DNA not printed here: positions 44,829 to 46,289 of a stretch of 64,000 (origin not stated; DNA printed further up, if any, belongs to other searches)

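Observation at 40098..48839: Eight-gene operon combining choline sulfatase, a lone Rieske oxygenase, BKACE and a carnitine-dehydrogenase-like enzyme under a CdhR/GbdR-type regulator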

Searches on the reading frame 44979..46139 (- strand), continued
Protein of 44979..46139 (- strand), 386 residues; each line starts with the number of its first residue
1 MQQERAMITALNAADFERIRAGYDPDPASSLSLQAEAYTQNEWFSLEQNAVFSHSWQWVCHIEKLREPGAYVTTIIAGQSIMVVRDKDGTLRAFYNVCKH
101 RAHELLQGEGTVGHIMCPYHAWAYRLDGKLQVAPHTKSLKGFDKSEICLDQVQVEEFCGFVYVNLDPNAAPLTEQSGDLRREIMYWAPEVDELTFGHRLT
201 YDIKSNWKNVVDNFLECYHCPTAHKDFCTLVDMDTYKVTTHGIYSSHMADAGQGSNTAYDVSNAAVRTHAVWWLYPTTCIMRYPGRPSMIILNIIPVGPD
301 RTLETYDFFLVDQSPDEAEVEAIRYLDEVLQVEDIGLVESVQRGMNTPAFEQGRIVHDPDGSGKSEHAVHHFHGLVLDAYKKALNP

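Call 48: search_protein_families(library=pfam, proteins=[L003:5099-6151:-, L003:2994-5102:-, L003:6234-7202:-, L046:12838-13434:+, L079:9270-9851:+, L001:6825-8837:+], max_evalue=0.00001)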
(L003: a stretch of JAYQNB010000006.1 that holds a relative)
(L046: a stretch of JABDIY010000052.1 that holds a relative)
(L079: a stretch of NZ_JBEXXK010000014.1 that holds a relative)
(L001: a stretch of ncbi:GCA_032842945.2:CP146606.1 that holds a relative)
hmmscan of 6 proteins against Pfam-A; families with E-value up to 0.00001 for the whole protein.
L003:5099-6151:- (350 aa): 2 families
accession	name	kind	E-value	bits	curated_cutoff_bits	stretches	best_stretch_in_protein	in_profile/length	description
PF00005.33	ABC_tran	-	2.5e-33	116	25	1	51-198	2-136/137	ABC transporter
PF13304.12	AAA_21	-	2.5e-09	38.1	27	0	162-230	229-299/304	AAA domain, putative AbiEii toxin, Type IV TA system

L003:2994-5102:- (702 aa): 1 family
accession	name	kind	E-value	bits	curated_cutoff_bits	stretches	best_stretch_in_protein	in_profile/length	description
PF00528.27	BPD_transp_1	-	8.9e-44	149.9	26.4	2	152-322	1-181/184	Binding-protein-dependent transport system inner membrane component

L003:6234-7202:- (322 aa): 1 family
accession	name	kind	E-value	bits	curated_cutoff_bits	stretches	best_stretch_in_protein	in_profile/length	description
PF04069.17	OpuAC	-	6.2e-41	141.1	21.2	1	33-305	2-255/257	Substrate binding domain of ABC-type glycine betaine transport system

L046:12838-13434:+ (198 aa): 2 families
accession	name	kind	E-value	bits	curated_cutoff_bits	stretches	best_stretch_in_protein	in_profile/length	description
PF00440.29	TetR_N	-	1.1e-11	44.7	24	1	16-62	1-47/47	Bacterial regulatory proteins, tetR family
PF13977.11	TetR_C_6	-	2.2e-07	31.5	27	1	82-185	1-106/115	BetI-type transcriptional repressor, C-terminal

L079:9270-9851:+ (193 aa): 2 families
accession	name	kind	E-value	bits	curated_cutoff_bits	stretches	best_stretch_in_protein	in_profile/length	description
PF00440.29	TetR_N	-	1.7e-13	50.6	24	1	17-63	1-47/47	Bacterial regulatory proteins, tetR family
PF13977.11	TetR_C_6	-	2.8e-08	34.4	27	1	83-188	1-108/115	BetI-type transcriptional repressor, C-terminal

L001:6825-8837:+ (670 aa): 5 families
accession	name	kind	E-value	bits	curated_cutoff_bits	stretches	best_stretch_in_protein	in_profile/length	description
PF02129.25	Peptidase_S15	-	5.9e-70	236.4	23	1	23-272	1-262/262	X-Pro dipeptidyl-peptidase (S15 family)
PF08530.16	PepX_C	-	4.3e-41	141.6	22.5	1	302-519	2-200/217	X-Pro dipeptidyl-peptidase C-terminal non-catalytic domain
PF00561.26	Abhydrolase_1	-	2.6e-11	44.1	25.8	1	64-187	21-139/245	alpha/beta hydrolase fold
PF12146.15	Hydrolase_4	-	1.1e-06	28.6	27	1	65-146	26-107/239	Serine aminopeptidase, S33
PF00326.27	Peptidase_S9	-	5.3e-06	26.5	22.6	1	65-158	9-107/213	Prolyl oligopeptidase family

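Call 54: search_dna_similar(query=window:44979-46121:-, collection=plasmids, mode=protein, max_evalue=1e-60, max_rows=40)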
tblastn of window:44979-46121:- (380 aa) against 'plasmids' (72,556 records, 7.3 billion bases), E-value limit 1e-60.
Records with a match: 29; places in all: 31; records where one place covers at least 80% of the query: 29.
Best place of each record, by identity: 60-80% 10; <60% 19.
By first word of the organism name: Acinetobacter 6; Escherichia 3; Klebsiella 3; Roseovarius 2; Shinella 2; Mesorhizobium 2; Burkholderia 2; Rhizobium 1; Alisedimentitalea 1; Rhodobacteraceae 1; and 6 more.
By predicted mobility (MOB-suite, as given by PLSDB): non-mobilizable 21; mobilizable 5; conjugative 3.
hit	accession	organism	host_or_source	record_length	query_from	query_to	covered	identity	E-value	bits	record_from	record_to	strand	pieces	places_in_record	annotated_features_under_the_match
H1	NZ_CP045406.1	Roseovarius sp. THAF9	pure culture,Surface of a polyethylene ...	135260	1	379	100%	73.1%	0e+0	599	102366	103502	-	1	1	ring-hydroxylating oxygenase subunit alpha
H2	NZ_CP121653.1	Rhizobium sp. CB3171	Calliandra calothyrsus,cell culture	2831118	9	377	97%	74.8%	0e+0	603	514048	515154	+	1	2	record has no annotation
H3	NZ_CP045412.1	Roseovarius sp. THAF8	pure culture,Surface of a polyethylene ...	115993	1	379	100%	72.8%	0e+0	597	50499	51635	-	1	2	ring-hydroxylating oxygenase subunit alpha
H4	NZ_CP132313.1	Shinella zoogloeoides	Homo sapiens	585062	9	376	97%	74.5%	0e+0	601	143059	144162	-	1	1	ring-hydroxylating oxygenase subunit alpha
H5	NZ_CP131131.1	Shinella zoogloeoides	isolate,Activated charcoal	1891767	9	376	97%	73.9%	0e+0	601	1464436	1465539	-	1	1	none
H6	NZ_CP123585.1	Alisedimentitalea scapharcae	Anadara broughtonii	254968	10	377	97%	73.9%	0e+0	594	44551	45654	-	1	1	ring-hydroxylating oxygenase subunit alpha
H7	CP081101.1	Rhodobacteraceae bacterium M382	-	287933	10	377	97%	73.6%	0e+0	592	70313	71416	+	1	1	ring-hydroxylating oxygenase subunit alpha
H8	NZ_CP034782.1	Pseudomonas sp. MPC6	-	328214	1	380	100%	71.1%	0e+0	587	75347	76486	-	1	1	ring-hydroxylating oxygenase subunit alpha | SDR family oxidoreductase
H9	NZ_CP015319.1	Mesorhizobium amorphae CCNWGS0123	Robinia pseudoacacia,cell culture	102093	9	377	97%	72.4%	0e+0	603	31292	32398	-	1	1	ring-hydroxylating oxygenase subunit alpha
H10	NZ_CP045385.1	Ruegeria sp. THAF33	pure culture,Surface of a polyethylene ...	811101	10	377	97%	72.6%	0e+0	582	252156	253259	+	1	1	ring-hydroxylating oxygenase subunit alpha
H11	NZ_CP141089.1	Escherichia coli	Homo sapiens,Infected Human Urine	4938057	20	375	94%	38.0%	5e-77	265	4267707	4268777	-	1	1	none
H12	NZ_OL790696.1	Escherichia coli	-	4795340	20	375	94%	38.0%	1e-76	265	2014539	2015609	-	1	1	none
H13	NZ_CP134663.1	Escherichia coli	Larus michahellis,bacteria,cloaca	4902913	20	375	94%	38.0%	1e-76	265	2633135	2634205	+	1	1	none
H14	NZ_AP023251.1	Mesorhizobium sp. 131-2-5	Lotus japonicus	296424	21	373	93%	36.8%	1e-68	241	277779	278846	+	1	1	aromatic ring-hydroxylating dioxygenase subunit alpha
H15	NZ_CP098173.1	Klebsiella pneumoniae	Canis lupus familiaris,Rectal swab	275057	20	375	94%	36.3%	1e-74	259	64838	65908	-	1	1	carnitine monooxygenase, oxygenase subunit YeaW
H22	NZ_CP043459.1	Acinetobacter baumannii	Homo sapiens,Skin/Wound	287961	6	370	96%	34.2%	1e-67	239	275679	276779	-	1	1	cntA: carnitine monooxygenase subunit alpha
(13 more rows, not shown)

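Call 55: get_annotated_region(hit=H8, flank=10000)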
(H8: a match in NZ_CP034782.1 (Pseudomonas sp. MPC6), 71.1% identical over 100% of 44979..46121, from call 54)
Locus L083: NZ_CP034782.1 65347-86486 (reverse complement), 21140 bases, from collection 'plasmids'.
description: Pseudomonas sp. MPC6 plasmid pMPC6-328K, complete sequence
organism: Pseudomonas sp. MPC6 (NCBI taxid 2498848)
taxonomy: Bacteria; Pseudomonadota; Gammaproteobacteria; Pseudomonadales; Pseudomonadaceae; Pseudomonas; Pseudomonas sp. MPC6
host: -; source: -; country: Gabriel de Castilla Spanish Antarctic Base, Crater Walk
typing (MOB-suite, as given by PLSDB): conjugative; relaxase MOBP; mating-pair formation MPF_I
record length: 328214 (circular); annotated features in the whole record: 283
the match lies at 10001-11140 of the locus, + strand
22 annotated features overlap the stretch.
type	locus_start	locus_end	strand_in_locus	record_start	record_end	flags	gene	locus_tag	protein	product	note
CDS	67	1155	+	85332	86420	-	-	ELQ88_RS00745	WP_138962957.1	hybrid-cluster NAD(P)-dependent oxidoreductase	-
CDS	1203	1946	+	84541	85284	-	-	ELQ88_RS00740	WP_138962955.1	metal ABC transporter ATP-binding protein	-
CDS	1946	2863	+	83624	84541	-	-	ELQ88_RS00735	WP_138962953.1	metal ABC transporter permease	GO:0030001 - metal ion transport [Evidence IEA]; GO:0055085 - transmembrane transport [Evidence IEA]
CDS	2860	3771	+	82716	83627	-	-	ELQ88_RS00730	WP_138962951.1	zinc ABC transporter substrate-binding protein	-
CDS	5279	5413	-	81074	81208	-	-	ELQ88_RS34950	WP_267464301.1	hypothetical protein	-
CDS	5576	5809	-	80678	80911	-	-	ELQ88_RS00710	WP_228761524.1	hypothetical protein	-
CDS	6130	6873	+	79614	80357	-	-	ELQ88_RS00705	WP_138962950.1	HipA family kinase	-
CDS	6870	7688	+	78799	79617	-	-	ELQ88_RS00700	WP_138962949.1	DUF3037 domain-containing protein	-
CDS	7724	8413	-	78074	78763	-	-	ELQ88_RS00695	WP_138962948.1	IS6 family transposase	-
CDS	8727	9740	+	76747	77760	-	-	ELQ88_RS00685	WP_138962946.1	GlxA family transcriptional regulator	-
CDS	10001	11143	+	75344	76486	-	-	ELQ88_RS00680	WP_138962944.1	ring-hydroxylating oxygenase subunit alpha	-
CDS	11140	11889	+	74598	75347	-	-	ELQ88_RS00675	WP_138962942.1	SDR family oxidoreductase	-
CDS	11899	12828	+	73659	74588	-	-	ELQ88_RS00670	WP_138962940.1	3-keto-5-aminohexanoate cleavage protein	-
CDS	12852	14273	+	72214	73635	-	-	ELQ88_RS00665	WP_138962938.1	aminobutyraldehyde dehydrogenase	-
CDS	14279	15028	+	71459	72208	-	-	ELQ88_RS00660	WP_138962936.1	SDR family oxidoreductase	-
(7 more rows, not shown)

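Call 56: get_annotated_region(hit=H9, flank=10000)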
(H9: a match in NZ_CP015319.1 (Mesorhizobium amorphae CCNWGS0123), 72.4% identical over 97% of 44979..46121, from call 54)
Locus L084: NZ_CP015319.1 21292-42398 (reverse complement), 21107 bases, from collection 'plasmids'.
description: Mesorhizobium amorphae CCNWGS0123 plasmid pM0123a
organism: Mesorhizobium amorphae CCNWGS0123 (NCBI taxid 1082933)
taxonomy: Bacteria; Pseudomonadota; Alphaproteobacteria; Hyphomicrobiales; Phyllobacteriaceae; Mesorhizobium; Mesorhizobium amorphae; Mesorhizobium amorphae CCNWGS0123
host: -; source: Robinia pseudoacacia,cell culture; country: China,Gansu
typing (MOB-suite, as given by PLSDB): mobilizable; relaxase MOBP
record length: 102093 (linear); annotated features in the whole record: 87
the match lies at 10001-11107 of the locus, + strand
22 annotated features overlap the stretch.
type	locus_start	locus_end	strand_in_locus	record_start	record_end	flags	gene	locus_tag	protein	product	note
CDS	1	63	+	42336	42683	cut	tnpB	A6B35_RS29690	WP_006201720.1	IS66 family insertion sequence element accessory protein TnpB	-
CDS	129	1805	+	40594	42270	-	-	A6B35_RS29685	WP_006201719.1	IS66 family transposase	-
CDS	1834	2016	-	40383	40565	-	-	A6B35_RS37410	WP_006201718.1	hypothetical protein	-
CDS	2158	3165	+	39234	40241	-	-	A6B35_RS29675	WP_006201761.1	Gfo/Idh/MocA family oxidoreductase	-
CDS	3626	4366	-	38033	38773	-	-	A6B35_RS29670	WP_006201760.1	hypothetical protein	-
CDS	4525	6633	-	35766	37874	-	-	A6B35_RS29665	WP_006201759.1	ABC transporter permease subunit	GO:0055085 - transmembrane transport [Evidence IEA]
CDS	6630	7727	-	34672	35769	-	-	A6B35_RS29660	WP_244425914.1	betaine/proline/choline family ABC transporter ATP-binding protein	GO:0015837 - amine transport [Evidence IEA]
CDS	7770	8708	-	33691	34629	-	-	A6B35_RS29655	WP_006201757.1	ABC transporter substrate-binding protein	-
CDS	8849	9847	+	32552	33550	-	-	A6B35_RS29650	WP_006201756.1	GlxA family transcriptional regulator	-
CDS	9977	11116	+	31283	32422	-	-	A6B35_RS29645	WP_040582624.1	ring-hydroxylating oxygenase subunit alpha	-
CDS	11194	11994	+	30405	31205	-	-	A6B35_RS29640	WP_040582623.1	SDR family oxidoreductase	-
CDS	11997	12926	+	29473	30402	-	-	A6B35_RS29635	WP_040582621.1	3-keto-5-aminohexanoate cleavage protein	-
CDS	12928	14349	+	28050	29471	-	-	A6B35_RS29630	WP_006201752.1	aminobutyraldehyde dehydrogenase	-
CDS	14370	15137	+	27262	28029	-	-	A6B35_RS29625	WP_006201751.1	SDR family oxidoreductase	-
CDS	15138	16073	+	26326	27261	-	-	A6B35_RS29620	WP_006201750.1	3-hydroxyacyl-CoA dehydrogenase NAD-binding domain-containing protein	GO:0006631 - fatty acid metabolic process [Evidence IEA]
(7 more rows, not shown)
